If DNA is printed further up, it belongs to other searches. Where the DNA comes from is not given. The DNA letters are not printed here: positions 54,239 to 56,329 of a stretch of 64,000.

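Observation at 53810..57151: Isolated toxin-immunity-like pair: secreted TPR protein with Ntox50-like C-terminus plus small acidic ORF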

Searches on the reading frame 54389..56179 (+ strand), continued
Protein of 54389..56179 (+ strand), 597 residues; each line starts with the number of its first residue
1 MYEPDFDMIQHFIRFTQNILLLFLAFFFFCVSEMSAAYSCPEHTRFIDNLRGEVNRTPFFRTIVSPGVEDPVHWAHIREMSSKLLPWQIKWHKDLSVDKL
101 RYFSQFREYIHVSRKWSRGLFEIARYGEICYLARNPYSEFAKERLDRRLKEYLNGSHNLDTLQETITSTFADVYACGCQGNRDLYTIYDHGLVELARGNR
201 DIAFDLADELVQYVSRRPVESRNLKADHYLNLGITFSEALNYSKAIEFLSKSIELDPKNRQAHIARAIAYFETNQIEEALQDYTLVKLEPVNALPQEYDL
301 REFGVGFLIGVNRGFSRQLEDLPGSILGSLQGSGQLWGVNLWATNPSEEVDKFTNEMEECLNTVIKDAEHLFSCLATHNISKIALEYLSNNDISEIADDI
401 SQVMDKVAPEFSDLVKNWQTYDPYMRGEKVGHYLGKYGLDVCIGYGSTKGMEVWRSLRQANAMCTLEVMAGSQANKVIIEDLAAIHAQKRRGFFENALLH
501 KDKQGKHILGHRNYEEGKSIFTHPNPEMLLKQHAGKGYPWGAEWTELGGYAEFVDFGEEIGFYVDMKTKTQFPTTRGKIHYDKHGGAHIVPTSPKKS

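Call 79: fold_search(model_id=the predicted structure, library=pdb)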
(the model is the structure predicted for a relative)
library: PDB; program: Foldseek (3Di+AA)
matches with E <= 10: 1132; with E <= 0.001: 3
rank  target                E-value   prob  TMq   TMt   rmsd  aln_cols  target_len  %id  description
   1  9v8i_B                9.2e-05  1.00  0.14  0.75   2.2       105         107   39  Crystal structure for YxiD-YxxD toxin-immunity protein complex from Bacillus subtilis 6633. (released 2025-12-24)
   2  9qhb                  6.1e-04  1.00  0.18  0.38  14.0       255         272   16  Crystal structure of 16-repeat CTPR protein with eliminated coordination sites (released 2025-10-22)
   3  8chy                  7.6e-04  1.00  0.18  0.39  15.1       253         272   17  Crystal structure of an 8-repeat consensus TPR superhelix with Zinc. (released 2024-02-21)
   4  8cqp_C                1.1e-03  1.00  0.17  0.67   3.1       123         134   22  Crystal structure of an 8-repeat consensus TPR superhelix with Calcium (low concentration) (released 2024-03-27)
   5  9qhc_A                1.4e-03  1.00  0.18  0.36  16.2       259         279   16  Crystal structure of 8-repeat CTPR protein with eliminated coordination sites (released 2025-10-22)
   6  6q9f_A                1.5e-03  1.00  0.19  0.25  14.0       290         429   16  Aspartyl/Asparaginyl beta-hydroxylase (AspH) H679A in complex with Mn, NOG and Factor X peptide fragment (39mer-4Ser) (released 2020-01-15)
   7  2fo7                  1.6e-03  1.00  0.17  0.65   4.7       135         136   21  Crystal structure of an 8 repeat consensus TPR superhelix (trigonal crystal form) (released 2006-03-07)
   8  9gzg_A                2.0e-03  1.00  0.18  0.60   5.2       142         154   20  Crystal structure of CTPR4E4 mutant (released 2025-10-15)
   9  8dth_A                2.2e-03  1.00  0.18  0.15  20.1       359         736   13  Cryo-EM structure of Arabidopsis SPY alternative conformation 2 (released 2023-03-08)
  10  3vty_D                2.3e-03  1.00  0.15  0.50  12.7       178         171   17  Crystal structure of MamA (released 2012-10-31)
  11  9qhc_B                2.3e-03  1.00  0.19  0.38  14.9       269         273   17  Crystal structure of 8-repeat CTPR protein with eliminated coordination sites (released 2025-10-22)
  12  8dti_A                2.4e-03  1.00  0.18  0.17  14.2       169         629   18  Cryo-EM structure of Arabidopsis SPY in complex with GDP-fucose (released 2023-03-08)
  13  4xi0_D                2.4e-03  1.00  0.18  0.55   9.8       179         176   20  MamA 41-end from Desulfovibrio magneticus RS-1 (released 2015-08-19)
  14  8re5_A                2.4e-03  1.00  0.19  0.25  15.5       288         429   15  Aspartyl/Asparaginyl beta-hydroxylase (AspH) R735Q variant in complex with Mn, 2-oxosuberate and a Factor X derived pe (released 2024-12-18)
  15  7y4i_B                2.4e-03  1.00  0.16  0.12  17.7       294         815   17  Crystal structure of SPINDLY in complex with GDP (released 2022-12-07)
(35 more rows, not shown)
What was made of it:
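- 54944..55246 (+): Residues ~186-286: TPR repeats including the family motif (E/A)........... Foldseek gives TPR matches (call 79).
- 55883..56161 (+): Residues 499-591: Ntox50 RNase toxin domain (BECR / RNase A-like fold). Foldseek top hit is 9V8I_B, TM 0.75, rmsd 2.2 A (call 79).
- On Ntox50 (Pfam PF15542) RNase toxin domain: The Foldseek top hit is 9V8I_B, TM 0.75, rmsd 2.2 A (call 79).
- Closest known: Bacillus subtilis 6633 YxiD-CTD / YxxD. Same: The toxin fold is Ntox50, and this is the best structural match (TM 0.75, 39% identity; call 79).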

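Call 102: search_dna_similar(query=window:54389-56179:+, collection=plasmids, mode=protein, max_rows=12)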
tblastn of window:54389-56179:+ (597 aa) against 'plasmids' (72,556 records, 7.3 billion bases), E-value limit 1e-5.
Records with a match: 48; places in all: 48; records where one place covers at least 80% of the query: 0.
Best place of each record, by identity: <60% 48.
By first word of the organism name: Ralstonia 47; Caballeronia 1.
By predicted mobility (MOB-suite, as given by PLSDB): mobilizable 40; non-mobilizable 8.
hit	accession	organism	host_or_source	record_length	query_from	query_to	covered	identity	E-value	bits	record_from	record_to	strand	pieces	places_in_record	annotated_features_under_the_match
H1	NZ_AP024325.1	Caballeronia sp. NK8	-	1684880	462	594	22%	37.6%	2e-14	85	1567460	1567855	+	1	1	none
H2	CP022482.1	Ralstonia solanacearum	peanut,cell culture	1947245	503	594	15%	50.0%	4e-16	90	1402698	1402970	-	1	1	hemagglutinin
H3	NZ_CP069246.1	Ralstonia pseudosolanacearum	Arachis hypogaea,tissue sample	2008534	503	594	15%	50.0%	4e-16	90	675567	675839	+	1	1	none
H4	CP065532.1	Ralstonia solanacearum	peanut,whole organism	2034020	503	594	15%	50.0%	4e-16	90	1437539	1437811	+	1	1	none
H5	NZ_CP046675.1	Ralstonia nicotianae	tobacco,cell culture,leaf veins ...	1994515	503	594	15%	50.0%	4e-16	90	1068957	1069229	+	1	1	none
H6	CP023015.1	Ralstonia solanacearum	Solanum tuberosum,single cell,Potato ...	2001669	503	594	15%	50.0%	4e-16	90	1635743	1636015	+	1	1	none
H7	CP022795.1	Ralstonia solanacearum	Solanum tuberosum,single cell,Potato ...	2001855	503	594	15%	50.0%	4e-16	90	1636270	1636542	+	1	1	none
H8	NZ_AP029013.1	Ralstonia pseudosolanacearum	-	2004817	503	594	15%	50.0%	4e-16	90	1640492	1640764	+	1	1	none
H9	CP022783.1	Ralstonia solanacearum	Solanum tuberosum,single cell,Potato ...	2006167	503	594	15%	50.0%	4e-16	90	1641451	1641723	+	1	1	none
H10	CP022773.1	Ralstonia solanacearum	Solanum tuberosum,single cell,Potato ...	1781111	503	594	15%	50.0%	5e-16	90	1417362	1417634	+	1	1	hemagglutinin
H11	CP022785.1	Ralstonia solanacearum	Solanum tuberosum,single cell,Potato ...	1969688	503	594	15%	50.0%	5e-16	90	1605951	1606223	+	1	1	hemagglutinin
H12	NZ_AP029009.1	Ralstonia pseudosolanacearum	-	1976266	503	594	15%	50.0%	5e-16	90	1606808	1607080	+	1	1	none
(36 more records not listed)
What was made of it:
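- Closest known: Ralstonia solanacearum megaplasmid 'hemagglutinin'. Same: The toxin tip is 50% identical (call 102).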

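Call 103: search_dna_similar(query=window:54389-56179:+, collection=phages, mode=protein, max_rows=8)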
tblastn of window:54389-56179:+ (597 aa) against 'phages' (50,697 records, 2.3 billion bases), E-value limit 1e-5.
Records with a match: 6; places in all: 6; records where one place covers at least 80% of the query: 0.
Best place of each record, by identity: <60% 6.
By first word of the organism name: Clostridium 4; Clostridioides 2.
By host as written in the record: Clostridium difficile 4; - 2.
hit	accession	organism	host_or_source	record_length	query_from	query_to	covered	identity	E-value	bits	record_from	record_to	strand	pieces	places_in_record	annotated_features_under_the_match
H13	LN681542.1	Clostridium phage phiMMP03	Clostridium difficile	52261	496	591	16%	37.6%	5e-6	56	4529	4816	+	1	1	putative head morphogenesis protein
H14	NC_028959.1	Clostridium phage phiMMP03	Clostridium difficile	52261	496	591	16%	37.6%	5e-6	56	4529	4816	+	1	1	head maturation protease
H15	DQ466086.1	Clostridioides phage phiC2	-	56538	496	591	16%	37.6%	5e-6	56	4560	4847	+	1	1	putative head morphogenesis protein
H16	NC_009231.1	Clostridioides phage phiC2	-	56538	496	591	16%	37.6%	5e-6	56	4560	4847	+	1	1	head maturation protease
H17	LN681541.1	Clostridium phage phiMMP01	Clostridium difficile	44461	496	591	16%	37.6%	5e-6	56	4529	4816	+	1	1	putative head morphogenesis protein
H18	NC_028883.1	Clostridium phage phiMMP01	Clostridium difficile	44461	496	591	16%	37.6%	5e-6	56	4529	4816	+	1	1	head maturation protease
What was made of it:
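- Closest known: MuF-Ntox50 head proteins of Clostridioides difficile phages. Same: They carry the same C-terminal Ntox50 domain (37.6% identity; call 103).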

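Call 104: get_annotated_region(hit=H2, flank=2500)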
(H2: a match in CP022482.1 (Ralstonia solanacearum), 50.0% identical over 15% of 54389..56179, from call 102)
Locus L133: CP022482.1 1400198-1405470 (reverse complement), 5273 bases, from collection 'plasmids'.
description: Ralstonia solanacearum strain HA4-1 plasmid HA4-1MP, complete sequence
organism: Ralstonia solanacearum (NCBI taxid 305)
taxonomy: Bacteria; Pseudomonadota; Betaproteobacteria; Burkholderiales; Burkholderiaceae; Ralstonia; Ralstonia solanacearum
host: -; source: peanut,cell culture; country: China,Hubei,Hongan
typing (MOB-suite, as given by PLSDB): non-mobilizable
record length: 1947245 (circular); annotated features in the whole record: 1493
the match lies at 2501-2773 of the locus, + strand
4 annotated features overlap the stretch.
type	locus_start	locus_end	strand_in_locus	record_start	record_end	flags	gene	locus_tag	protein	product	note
CDS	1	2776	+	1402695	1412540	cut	-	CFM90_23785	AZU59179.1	hemagglutinin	-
CDS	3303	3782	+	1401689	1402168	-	-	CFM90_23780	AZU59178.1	hypothetical protein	-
CDS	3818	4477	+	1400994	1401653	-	-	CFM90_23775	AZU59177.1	hypothetical protein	-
CDS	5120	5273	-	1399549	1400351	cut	-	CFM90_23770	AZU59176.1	IS5/IS1182 family transposase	-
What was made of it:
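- Closest known: Ralstonia solanacearum megaplasmid 'hemagglutinin'. Different: The delivery scaffold is a roughly 9.8 kb gene annotated as hemagglutinin (call 104), not a TPR/module protein.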
